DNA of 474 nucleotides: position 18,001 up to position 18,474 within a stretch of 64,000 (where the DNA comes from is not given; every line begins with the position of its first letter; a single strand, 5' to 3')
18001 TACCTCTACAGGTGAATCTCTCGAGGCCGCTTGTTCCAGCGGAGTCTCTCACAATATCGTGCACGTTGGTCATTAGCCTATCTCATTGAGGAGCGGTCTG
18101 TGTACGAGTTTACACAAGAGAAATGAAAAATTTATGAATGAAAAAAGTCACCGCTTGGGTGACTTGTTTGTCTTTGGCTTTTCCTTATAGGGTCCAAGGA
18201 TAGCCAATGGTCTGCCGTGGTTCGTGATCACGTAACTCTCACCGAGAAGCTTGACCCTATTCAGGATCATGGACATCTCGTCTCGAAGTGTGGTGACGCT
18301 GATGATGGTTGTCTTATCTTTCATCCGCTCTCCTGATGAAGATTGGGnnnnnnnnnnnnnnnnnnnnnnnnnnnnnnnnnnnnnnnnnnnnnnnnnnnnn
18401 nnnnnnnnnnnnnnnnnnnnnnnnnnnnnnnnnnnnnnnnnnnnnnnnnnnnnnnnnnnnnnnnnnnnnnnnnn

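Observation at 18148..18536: Unannotated, truncated Phd/YefM-like gene directly downstream of P3 and followed by a terminator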

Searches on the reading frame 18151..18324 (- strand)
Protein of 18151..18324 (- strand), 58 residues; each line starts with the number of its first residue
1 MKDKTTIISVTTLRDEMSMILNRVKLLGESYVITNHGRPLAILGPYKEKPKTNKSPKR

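Call 3: search_protein_families(library=pfam, proteins=[window:18151-18324:-], max_evalue=10)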
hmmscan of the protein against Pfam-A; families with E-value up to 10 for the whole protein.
seq(58 aa): 1 family
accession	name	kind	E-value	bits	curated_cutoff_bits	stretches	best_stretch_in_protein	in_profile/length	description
PF02604.26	PhdYeFM_antitox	-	1.7e-05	24.9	29.8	1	6-48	2-44/74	Antitoxin Phd_YefM, type II toxin-antitoxin system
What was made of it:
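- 18148..18324 (-): Phd/YefM-like gene, 58 aa. It comprises the N-terminal beta-alpha-beta-beta dimerisation/DNA-binding domain (residues 5-43) and a 15-residue Lys/Pro-rich disordered tail. PF02604 positions 2-44 of 74 (call 3).
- Checked: Against Pfam PF02604 it scores 24.9 bits, below the 29.8 gathering score, and matches only model positions 2-44 of 74 (call 3).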

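Call 4: search_protein_families(library=ncbifam, proteins=[window:18151-18324:-], max_evalue=10)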
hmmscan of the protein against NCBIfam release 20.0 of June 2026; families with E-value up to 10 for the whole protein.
seq(58 aa): 2 families
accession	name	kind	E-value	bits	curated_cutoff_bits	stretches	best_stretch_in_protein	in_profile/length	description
TIGR01552.1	phd_fam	subfamily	1.9e-06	27.1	20.8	1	8-48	2-41/53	type II toxin-antitoxin system prevent-host-death family antitoxin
TIGR00383.1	corA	equivalog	0.16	11.2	200.75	1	3-54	74-127/320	magnesium/cobalt transporter CorA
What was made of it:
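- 18148..18324 (-): TIGR01552 27.1 bits against a 20.8 cut-off (call 4).
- Checked: The protein scores 27.1 bits against TIGR01552 phd_fam, above the 20.8 cut-off, E = 1.9e-6 (call 4).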

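Call 8: find_encoding_contigs(protein=window:18151-18324:-, flank=6000, max_places=8)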
Protein seq(58 aa) (58 aa): no gene with exactly this product is on record in the collection.
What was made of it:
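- It is short (58 aa), sits below the Pfam gathering score (call 3), and the exact-product look-up found no encoding contig (call 8).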

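Call 10: find_homologous_proteins(query=window:18151-18324:-, max_evalue=0.001)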
Query seq(58 aa) (58 aa): 2 proteins with E <= 0.001 among 2 candidates.
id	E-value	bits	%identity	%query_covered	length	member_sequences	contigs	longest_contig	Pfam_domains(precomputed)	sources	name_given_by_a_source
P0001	6.3e-30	118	100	100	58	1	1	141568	-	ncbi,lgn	-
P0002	1.3e-22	95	83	100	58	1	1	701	-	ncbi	-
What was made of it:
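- Checked: An identical 58-aa product is already on record, unnamed, in the NCBI and Logan gene calls (call 10).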

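Call 12: find_encoding_contigs(protein=P0002, flank=6000)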
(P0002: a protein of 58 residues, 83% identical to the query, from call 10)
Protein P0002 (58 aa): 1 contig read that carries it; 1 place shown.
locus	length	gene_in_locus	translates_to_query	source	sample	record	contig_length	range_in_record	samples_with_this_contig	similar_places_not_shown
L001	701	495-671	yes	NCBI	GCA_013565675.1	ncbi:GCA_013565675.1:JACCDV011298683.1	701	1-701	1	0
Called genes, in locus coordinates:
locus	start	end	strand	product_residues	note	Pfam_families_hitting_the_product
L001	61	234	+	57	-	-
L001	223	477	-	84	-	-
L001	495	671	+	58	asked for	-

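Call 18: search_solved_structures(query=window:18151-18324:-, max_evalue=10, show_alignments=3)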
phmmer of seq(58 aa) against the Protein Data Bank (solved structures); distinct sequences matched with E-value up to 10: 5.
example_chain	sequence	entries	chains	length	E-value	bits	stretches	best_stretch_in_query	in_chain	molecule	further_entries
6jqy_A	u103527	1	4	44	0.00013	25.1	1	6-46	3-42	Antitoxin VapB46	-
3dbo_A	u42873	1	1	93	0.013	18.9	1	11-49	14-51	Uncharacterized protein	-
9g12_C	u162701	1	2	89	0.43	14.1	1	7-43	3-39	Antitoxin RelB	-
4zlx_A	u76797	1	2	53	1.1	12.9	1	8-43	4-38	Antitoxin phd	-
3hs2_A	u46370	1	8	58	1.3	12.7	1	8-43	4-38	Prevent host death protein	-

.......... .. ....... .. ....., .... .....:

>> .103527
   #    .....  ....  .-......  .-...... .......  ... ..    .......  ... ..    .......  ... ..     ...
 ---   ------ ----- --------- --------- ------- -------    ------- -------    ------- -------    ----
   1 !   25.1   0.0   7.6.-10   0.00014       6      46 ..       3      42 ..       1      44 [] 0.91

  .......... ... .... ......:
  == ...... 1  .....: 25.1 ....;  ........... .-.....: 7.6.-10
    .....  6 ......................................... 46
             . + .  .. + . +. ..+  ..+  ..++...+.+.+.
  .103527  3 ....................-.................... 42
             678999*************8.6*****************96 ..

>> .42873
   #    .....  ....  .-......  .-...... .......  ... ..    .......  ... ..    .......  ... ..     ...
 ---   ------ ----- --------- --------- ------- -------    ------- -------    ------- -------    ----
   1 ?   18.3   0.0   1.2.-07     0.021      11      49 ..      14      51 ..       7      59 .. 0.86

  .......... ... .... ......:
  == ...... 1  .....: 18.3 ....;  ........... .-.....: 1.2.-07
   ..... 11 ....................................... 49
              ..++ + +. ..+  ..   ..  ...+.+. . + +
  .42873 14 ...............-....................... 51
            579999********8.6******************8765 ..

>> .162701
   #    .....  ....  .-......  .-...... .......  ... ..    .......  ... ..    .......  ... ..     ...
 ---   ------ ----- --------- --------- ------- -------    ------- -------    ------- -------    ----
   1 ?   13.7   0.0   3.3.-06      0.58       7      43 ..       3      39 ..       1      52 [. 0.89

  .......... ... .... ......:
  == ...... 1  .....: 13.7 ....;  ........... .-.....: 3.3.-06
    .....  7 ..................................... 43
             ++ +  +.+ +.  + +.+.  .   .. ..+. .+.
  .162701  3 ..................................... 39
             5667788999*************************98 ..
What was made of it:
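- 18148..18324 (-): VapB46 E = 1.3e-4 (call 18).
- Checked: The best PDB sequence match is VapB46, E = 1.3e-4 (call 18).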

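Call 61: find_encoding_contigs(protein=P0112, flank=3000, max_places=4)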
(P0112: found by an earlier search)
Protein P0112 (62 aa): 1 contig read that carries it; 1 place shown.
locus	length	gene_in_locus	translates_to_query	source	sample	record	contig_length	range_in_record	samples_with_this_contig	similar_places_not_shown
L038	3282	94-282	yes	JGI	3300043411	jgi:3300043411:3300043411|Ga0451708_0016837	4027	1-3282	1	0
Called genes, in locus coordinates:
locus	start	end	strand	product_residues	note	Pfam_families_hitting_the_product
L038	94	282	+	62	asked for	-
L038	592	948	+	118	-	-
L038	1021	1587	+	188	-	PF00717:Peptidase_S24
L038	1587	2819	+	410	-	PF00817:IMS, PF11799:IMS_C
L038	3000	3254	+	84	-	-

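Call 62: find_encoding_contigs(protein=P0119, flank=4000, max_places=4)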
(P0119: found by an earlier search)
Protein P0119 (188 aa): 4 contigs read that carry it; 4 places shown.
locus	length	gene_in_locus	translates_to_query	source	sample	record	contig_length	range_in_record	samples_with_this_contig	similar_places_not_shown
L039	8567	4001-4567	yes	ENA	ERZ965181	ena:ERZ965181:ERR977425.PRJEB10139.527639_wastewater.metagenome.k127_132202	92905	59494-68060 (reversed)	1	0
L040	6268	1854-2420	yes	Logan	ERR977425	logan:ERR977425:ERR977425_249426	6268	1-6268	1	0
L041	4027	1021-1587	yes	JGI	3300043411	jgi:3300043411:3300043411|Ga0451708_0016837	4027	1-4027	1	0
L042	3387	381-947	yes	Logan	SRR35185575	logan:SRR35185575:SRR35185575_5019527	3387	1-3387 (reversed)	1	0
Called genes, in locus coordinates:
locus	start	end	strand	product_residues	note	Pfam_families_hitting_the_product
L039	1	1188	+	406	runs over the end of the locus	PF00749:tRNA-synt_1c, PF19269:Anticodon_2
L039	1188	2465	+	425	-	PF01551:Peptidase_M23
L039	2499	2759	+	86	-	-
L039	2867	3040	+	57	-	-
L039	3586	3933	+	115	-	PF07866:DUF1653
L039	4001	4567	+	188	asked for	PF00717:Peptidase_S24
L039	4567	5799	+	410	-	PF00817:IMS, PF11799:IMS_C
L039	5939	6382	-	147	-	-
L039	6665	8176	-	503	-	PF25917:BSH_RND (weak), PF25973:BSH_CzcB, PF25990:Beta-barrel_YknX (weak)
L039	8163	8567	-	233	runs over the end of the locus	PF02463:SMC_N (faint), PF00005:ABC_tran, PF13304:AAA_21 (faint)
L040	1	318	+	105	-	?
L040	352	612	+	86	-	-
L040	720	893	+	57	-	-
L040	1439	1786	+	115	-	PF07866:DUF1653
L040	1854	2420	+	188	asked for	PF00717:Peptidase_S24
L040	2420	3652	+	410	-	PF00817:IMS, PF11799:IMS_C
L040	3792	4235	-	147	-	-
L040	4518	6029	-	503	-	PF25917:BSH_RND (weak), PF25973:BSH_CzcB, PF25990:Beta-barrel_YknX (weak)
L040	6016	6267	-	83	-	?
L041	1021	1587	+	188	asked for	PF00717:Peptidase_S24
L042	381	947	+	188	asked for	PF00717:Peptidase_S24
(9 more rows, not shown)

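Call 69: search_protein_families(library=padloc, proteins=[window:18151-18324:-], max_evalue=1)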
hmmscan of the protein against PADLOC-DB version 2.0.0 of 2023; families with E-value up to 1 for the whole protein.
seq(58 aa): 0 families

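Call 77: search_dna_similar(query=window:18151-18324:-, collection=plasmids, mode=protein, max_evalue=0.01, max_rows=20)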
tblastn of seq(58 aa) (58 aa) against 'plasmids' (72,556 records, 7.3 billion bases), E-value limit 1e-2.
Records with a match: 1; places in all: 1; records where one place covers at least 80% of the query: 1.
Best place of each record, by identity: <60% 1.
By first word of the organism name: Cyanobacterium 1.
By predicted mobility (MOB-suite, as given by PLSDB): mobilizable 1.
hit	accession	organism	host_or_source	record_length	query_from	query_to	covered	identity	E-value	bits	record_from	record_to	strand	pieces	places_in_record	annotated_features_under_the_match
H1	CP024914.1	Cyanobacterium sp. HL-69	cell culture,enrichment cultures from ...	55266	7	58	90%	34.6%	8e-3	39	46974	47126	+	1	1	toxin-antitoxin system Phd family antidote component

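Call 78: search_dna_similar(query=window:18151-18324:-, collection=phages, mode=protein, max_evalue=0.01, max_rows=20)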
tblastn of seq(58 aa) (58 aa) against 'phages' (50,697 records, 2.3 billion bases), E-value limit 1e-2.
No match.

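Call 79: get_annotated_region(hit=H1, flank=1500)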
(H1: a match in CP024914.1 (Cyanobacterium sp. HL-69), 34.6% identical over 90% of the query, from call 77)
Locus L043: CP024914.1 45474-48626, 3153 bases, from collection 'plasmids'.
description: Cyanobacterium sp. HL-69 plasmid pCHL69-2, complete sequence
organism: Cyanobacterium sp. HL-69 (NCBI taxid 2054282)
taxonomy: Bacteria; Cyanobacteriota; Cyanophyceae; Chroococcales; Geminocystaceae; Cyanobacterium; Cyanobacterium sp. HL-69
host: -; source: cell culture,enrichment cultures from UCC Lynda-Stan; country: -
typing (MOB-suite, as given by PLSDB): mobilizable; relaxase MOBP
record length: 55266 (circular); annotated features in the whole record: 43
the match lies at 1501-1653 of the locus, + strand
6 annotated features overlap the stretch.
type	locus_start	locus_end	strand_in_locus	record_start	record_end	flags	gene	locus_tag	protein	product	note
CDS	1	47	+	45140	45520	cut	-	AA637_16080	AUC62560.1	toxin-antitoxin system antidote component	-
CDS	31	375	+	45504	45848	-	-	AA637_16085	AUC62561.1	toxin-antitoxin system toxin component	-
CDS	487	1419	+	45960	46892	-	-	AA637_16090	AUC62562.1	hypothetical protein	-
CDS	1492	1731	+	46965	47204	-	-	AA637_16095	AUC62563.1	toxin-antitoxin system Phd family antidote component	-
CDS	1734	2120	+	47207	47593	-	-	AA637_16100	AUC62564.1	toxin-antitoxin system Pin family toxin component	-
CDS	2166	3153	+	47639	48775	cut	iscS-2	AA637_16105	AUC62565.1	cysteine desulfurase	-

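Call 80: predict_structure(alignment_id=A6)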
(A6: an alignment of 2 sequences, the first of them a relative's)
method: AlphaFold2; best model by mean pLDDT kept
length: 58 residues; sequences in the alignment: 2
mean_pLDDT: 78.6   pTM: 0.55
mean pLDDT of the five models: 78.6, 78.4, 74.9, 70.9, 62.6
residues with pLDDT >= 90: 13; 70-90: 28; 50-70: 16; < 50: 1
segments of 3 or more residues with pLDDT < 50: none
pLDDT, mean of each block of 10 residues (from residue 1): 74 89 87 90 71 55
secondary structure, 60 per line:
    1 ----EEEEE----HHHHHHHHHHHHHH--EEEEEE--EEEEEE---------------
elements in order: E5-9 H14-27 E30-35 E38-43
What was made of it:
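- Checked: An AlphaFold2 model (pLDDT 78.6) shows beta-alpha-beta-beta followed by a disordered stretch at 44-58 (call 80).
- The segment that canonically binds toxins is absent (calls 3, 80).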

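Call 82: fold_search(model_id=the predicted structure, library=pdb)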
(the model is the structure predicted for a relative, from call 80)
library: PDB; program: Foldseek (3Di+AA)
matches with E <= 10: 315; with E <= 0.001: 0
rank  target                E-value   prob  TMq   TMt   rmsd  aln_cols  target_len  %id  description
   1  6jqy_A                3.7e-03  1.00  0.60  0.76   1.8        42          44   43  Crystal structure of N-terminal domain of VapB46 antitoxin from Mycobacterium tuberculosis (released 2020-04-08)
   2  6jqy_D                4.6e-03  1.00  0.60  0.77   1.8        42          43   43  Crystal structure of N-terminal domain of VapB46 antitoxin from Mycobacterium tuberculosis (released 2020-04-08)
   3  6jqy_B                6.0e-03  1.00  0.62  0.81   1.7        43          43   42  Crystal structure of N-terminal domain of VapB46 antitoxin from Mycobacterium tuberculosis (released 2020-04-08)
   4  9g12_C                5.4e-02  1.00  0.60  0.41   1.5        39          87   31  Mycobacterium tuberculosis RelBE1 toxin-antitoxin system; rv1247c (relB1 antitoxin), rv1246c (relE1 toxin) (released 2025-12-17)
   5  3g5o_A                5.8e-02  1.00  0.62  0.42   2.1        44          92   23  The crystal structure of the toxin-antitoxin complex RelBE2 (Rv2865-2866) from Mycobacterium tuberculosis (released 2009-04-14)
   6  4zlx_A                9.9e-02  0.99  0.55  0.65   2.1        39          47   36  N-terminal DNA binding domain of the antitoxin Phd from phage P1 (released 2016-04-20)
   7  3hs2_C                1.3e-01  0.99  0.54  0.54   2.1        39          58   36  Crystal structure of PHD truncated to residue 57 in an orthorhombic space group (released 2010-06-23)
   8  4zm2_B                1.5e-01  0.99  0.54  0.52   2.0        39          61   36  Antitoxin Phd from phage P1 in complex with its operator DNA inverted repeat in a monoclinic space group (released 2016-04-20)
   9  3hs2_A                1.5e-01  0.99  0.54  0.55   2.2        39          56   36  Crystal structure of PHD truncated to residue 57 in an orthorhombic space group (released 2010-06-23)
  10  3k33_C                1.7e-01  0.98  0.53  0.44   2.2        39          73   36  Crystal structure of the Phd-Doc complex (released 2010-08-18)
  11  4zm2_D                2.1e-01  0.98  0.54  0.59   2.1        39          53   36  Antitoxin Phd from phage P1 in complex with its operator DNA inverted repeat in a monoclinic space group (released 2016-04-20)
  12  2odk_D                2.4e-01  0.98  0.58  0.64   1.8        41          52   17  Putative prevent-host-death protein from Nitrosomonas europaea (released 2007-01-23)
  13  2odk_A                2.4e-01  0.98  0.56  0.62   1.9        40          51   18  Putative prevent-host-death protein from Nitrosomonas europaea (released 2007-01-23)
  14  2odk_B                2.8e-01  0.97  0.55  0.63   1.9        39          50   18  Putative prevent-host-death protein from Nitrosomonas europaea (released 2007-01-23)
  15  2a6q_B                3.2e-01  0.94  0.54  0.54   2.5        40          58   18  Crystal structure of YefM-YoeB complex (released 2005-08-23)
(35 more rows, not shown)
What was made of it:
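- On Phd/YefM antitoxin family (TIGR01552 / PF02604): AlphaFold2 model and Foldseek: the top 15 hits are all Phd/YefM-fold antitoxins (calls 80, 82).
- Checked: The 15 best Foldseek PDB hits are all Phd/YefM-fold antitoxins (call 82).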

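Call 95: search_protein_families(library=ncbifam, proteins=[L039:3586-3933:+], max_evalue=0.1)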
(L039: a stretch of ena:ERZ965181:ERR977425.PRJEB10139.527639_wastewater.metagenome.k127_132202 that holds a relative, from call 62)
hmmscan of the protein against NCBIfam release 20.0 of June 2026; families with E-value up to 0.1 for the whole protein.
L039:3586-3933:+ (115 aa): 0 families

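Call 96: search_solved_structures(query=A7, max_evalue=1, show_alignments=0)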
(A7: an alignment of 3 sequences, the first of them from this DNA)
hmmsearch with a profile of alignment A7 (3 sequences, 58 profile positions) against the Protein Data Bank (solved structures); distinct sequences matched with E-value up to 1: 4.
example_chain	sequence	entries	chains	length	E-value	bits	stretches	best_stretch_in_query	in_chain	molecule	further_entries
6jqy_A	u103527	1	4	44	7.5e-05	25.6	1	6-46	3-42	Antitoxin VapB46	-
3dbo_A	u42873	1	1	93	7.7e-05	25.5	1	9-51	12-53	Uncharacterized protein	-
9g12_C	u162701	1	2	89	0.016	18.1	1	10-43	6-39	Antitoxin RelB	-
8fwb_U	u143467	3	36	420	0.95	12.4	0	5-44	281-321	Portal protein, gp7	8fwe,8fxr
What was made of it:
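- Closest known: VapB46 and VapB5 of Mycobacterium tuberculosis. Same: For the VapB46 N-terminal domain: E = 1.3e-4, 43% identity, rmsd 1.8 A over 42 residues (calls 18, 82, 96).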

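Call 102: search_protein_families(library=phrogs, proteins=[window:18151-18324:-], max_evalue=0.01)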
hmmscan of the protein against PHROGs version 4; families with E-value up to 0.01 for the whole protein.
seq(58 aa): 0 families
